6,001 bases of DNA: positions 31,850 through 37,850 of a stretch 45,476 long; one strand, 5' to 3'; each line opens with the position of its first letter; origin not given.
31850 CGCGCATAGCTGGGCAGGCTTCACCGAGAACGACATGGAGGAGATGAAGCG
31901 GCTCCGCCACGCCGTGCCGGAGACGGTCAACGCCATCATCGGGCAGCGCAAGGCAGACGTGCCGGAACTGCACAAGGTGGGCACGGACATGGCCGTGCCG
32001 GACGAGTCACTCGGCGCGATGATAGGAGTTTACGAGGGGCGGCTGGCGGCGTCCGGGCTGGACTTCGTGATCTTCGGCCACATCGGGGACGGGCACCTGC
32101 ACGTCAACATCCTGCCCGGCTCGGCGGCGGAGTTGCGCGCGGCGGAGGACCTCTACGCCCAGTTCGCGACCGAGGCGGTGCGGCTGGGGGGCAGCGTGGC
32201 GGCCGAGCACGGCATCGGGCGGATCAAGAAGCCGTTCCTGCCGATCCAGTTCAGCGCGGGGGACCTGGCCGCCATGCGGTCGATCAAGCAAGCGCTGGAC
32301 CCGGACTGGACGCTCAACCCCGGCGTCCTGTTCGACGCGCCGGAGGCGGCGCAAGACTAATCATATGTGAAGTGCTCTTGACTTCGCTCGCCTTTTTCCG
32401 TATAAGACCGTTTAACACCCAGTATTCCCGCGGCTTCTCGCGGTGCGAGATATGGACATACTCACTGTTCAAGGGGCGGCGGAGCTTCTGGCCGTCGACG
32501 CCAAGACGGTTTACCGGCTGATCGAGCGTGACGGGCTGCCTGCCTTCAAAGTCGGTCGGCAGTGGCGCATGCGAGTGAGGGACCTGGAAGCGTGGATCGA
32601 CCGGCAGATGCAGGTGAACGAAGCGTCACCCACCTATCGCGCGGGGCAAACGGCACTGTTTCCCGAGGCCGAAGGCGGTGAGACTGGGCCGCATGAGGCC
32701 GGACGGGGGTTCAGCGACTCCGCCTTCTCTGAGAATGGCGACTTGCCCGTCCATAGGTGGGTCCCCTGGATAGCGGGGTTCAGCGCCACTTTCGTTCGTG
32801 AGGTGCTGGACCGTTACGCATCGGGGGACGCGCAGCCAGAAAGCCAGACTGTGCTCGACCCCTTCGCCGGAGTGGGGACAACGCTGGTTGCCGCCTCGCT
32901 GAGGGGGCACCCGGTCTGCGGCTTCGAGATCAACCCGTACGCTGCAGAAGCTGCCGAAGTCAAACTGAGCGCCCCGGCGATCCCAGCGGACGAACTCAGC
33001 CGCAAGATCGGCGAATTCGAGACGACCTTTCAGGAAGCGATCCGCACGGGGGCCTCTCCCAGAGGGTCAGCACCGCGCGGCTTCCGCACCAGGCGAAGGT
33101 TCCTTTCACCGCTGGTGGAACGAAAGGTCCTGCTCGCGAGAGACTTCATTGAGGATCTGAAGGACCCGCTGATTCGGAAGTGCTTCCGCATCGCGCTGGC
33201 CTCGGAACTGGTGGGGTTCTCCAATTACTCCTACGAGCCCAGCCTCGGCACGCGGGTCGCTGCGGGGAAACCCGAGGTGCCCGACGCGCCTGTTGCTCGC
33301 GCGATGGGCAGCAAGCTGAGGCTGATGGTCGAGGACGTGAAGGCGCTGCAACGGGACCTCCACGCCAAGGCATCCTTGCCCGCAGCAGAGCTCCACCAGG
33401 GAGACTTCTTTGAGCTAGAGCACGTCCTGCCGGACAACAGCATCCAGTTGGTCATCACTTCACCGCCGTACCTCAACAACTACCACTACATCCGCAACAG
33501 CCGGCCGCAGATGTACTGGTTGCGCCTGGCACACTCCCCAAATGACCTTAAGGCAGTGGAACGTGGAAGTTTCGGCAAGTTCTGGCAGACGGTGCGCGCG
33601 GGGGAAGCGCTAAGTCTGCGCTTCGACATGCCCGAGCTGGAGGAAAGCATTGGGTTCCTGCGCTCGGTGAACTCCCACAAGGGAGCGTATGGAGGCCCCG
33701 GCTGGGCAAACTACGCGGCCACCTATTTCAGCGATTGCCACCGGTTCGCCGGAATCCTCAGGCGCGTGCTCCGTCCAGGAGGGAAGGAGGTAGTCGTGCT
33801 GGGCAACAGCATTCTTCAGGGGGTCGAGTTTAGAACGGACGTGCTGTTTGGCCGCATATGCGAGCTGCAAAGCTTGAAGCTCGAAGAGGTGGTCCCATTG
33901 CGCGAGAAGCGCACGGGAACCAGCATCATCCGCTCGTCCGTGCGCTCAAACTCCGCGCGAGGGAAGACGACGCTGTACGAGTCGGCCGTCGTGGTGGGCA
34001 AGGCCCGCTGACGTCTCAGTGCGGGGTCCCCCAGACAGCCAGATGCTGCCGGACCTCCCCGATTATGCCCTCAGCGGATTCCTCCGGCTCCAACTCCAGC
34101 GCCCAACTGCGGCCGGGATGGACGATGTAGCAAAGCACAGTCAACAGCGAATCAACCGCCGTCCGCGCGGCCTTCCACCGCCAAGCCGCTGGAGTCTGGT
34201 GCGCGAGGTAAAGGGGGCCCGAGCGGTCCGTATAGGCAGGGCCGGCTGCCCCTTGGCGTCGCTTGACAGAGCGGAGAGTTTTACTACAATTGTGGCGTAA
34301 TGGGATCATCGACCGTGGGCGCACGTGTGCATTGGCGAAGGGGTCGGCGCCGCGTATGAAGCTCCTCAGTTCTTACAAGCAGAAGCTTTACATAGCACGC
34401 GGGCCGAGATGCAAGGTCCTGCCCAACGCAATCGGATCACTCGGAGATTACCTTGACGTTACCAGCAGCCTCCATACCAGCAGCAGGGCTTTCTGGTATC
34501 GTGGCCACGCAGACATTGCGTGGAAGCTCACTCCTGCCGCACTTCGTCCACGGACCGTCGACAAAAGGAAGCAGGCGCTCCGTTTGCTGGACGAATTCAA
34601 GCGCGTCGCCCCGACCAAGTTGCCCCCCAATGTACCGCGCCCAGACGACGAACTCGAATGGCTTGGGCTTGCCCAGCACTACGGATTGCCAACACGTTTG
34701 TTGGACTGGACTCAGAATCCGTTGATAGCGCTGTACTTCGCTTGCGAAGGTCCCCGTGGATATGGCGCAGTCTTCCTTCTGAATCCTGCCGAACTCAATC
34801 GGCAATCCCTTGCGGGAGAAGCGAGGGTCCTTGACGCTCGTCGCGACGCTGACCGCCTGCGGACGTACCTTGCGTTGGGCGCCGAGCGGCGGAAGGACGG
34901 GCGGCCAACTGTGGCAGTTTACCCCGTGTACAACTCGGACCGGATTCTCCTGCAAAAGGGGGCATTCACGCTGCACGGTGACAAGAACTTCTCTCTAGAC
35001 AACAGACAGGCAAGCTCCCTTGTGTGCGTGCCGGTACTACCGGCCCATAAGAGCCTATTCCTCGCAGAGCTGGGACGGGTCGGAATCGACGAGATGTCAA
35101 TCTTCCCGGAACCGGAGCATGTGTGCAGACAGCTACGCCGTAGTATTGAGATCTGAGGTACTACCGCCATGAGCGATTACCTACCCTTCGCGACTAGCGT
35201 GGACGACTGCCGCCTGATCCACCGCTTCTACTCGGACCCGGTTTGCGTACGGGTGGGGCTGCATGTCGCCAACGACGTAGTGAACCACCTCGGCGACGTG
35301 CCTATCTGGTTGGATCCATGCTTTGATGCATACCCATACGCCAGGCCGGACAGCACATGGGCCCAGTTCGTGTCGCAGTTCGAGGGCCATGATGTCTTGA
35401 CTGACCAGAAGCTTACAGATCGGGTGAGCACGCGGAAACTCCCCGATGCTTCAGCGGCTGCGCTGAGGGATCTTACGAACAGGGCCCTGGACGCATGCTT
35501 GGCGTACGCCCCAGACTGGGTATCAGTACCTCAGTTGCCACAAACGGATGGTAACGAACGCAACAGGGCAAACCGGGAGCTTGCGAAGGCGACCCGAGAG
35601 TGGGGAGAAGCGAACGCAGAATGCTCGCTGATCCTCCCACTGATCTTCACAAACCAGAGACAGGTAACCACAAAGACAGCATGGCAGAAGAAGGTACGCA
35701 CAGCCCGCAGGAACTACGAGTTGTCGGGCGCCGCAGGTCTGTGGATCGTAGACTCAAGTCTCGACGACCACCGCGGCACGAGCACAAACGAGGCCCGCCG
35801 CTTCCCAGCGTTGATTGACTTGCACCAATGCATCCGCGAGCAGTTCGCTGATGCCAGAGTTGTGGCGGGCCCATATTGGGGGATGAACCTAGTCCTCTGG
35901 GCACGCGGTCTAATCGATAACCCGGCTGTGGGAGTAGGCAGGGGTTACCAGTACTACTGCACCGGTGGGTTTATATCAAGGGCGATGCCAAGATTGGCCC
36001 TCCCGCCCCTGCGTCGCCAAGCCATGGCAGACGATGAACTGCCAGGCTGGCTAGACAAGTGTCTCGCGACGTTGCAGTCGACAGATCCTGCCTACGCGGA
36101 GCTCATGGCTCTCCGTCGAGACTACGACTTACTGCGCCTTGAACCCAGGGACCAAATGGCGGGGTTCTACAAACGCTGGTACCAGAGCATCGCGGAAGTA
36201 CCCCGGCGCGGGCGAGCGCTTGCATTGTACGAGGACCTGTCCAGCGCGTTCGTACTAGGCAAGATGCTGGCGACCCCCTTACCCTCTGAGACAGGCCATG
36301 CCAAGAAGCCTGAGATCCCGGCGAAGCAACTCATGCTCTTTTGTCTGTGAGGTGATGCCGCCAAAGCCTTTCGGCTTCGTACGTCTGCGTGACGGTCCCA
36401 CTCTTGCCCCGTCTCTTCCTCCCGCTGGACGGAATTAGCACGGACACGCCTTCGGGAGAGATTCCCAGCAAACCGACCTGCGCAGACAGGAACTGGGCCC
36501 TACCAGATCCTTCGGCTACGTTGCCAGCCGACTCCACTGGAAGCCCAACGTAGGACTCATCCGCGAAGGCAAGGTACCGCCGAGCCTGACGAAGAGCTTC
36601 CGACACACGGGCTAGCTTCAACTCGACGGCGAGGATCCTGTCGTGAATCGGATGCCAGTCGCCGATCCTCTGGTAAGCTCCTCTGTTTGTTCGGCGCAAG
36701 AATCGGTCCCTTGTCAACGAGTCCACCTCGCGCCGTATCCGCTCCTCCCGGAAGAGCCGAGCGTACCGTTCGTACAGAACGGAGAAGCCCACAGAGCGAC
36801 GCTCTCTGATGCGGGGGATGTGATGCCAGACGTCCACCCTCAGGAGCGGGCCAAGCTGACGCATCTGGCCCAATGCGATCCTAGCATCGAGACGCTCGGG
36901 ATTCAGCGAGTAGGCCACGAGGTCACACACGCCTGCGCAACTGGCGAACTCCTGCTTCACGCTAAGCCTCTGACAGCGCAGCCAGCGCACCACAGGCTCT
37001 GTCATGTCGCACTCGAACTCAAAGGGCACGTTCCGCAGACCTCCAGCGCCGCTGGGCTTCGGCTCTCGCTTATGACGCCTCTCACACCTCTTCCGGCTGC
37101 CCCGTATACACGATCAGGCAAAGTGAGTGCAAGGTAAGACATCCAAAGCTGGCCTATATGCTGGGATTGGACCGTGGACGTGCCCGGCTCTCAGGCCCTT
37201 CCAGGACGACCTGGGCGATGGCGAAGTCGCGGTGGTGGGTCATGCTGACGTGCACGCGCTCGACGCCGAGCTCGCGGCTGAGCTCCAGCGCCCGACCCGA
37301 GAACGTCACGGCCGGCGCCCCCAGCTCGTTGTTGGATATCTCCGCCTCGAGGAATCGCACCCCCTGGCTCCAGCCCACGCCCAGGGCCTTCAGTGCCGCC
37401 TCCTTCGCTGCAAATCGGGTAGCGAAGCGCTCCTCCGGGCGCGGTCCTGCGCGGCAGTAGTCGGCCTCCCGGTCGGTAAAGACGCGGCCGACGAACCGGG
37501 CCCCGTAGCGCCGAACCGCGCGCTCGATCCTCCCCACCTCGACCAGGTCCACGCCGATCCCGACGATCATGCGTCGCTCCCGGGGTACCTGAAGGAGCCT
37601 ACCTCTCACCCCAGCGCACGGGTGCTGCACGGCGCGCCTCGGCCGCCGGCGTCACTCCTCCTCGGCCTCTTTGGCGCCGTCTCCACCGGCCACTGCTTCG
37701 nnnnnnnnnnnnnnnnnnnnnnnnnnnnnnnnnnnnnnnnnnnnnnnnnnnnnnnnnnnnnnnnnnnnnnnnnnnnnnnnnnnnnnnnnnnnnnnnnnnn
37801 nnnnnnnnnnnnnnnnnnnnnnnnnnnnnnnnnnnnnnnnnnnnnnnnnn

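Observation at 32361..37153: Low-GC 4.8-kb island: HTH-methyltransferase + FRG protein + 393-aa orphan + split PD-(D/E)xK nuclease, a candidate undescribed modification-linked defence module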

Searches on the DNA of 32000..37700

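Call 97: search_rna_families(source=window, start=32000, end=37700, threshold=evalue, max_evalue=0.1)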
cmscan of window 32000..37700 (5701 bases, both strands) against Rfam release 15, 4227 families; matches with E-value up to 0.1: 0.
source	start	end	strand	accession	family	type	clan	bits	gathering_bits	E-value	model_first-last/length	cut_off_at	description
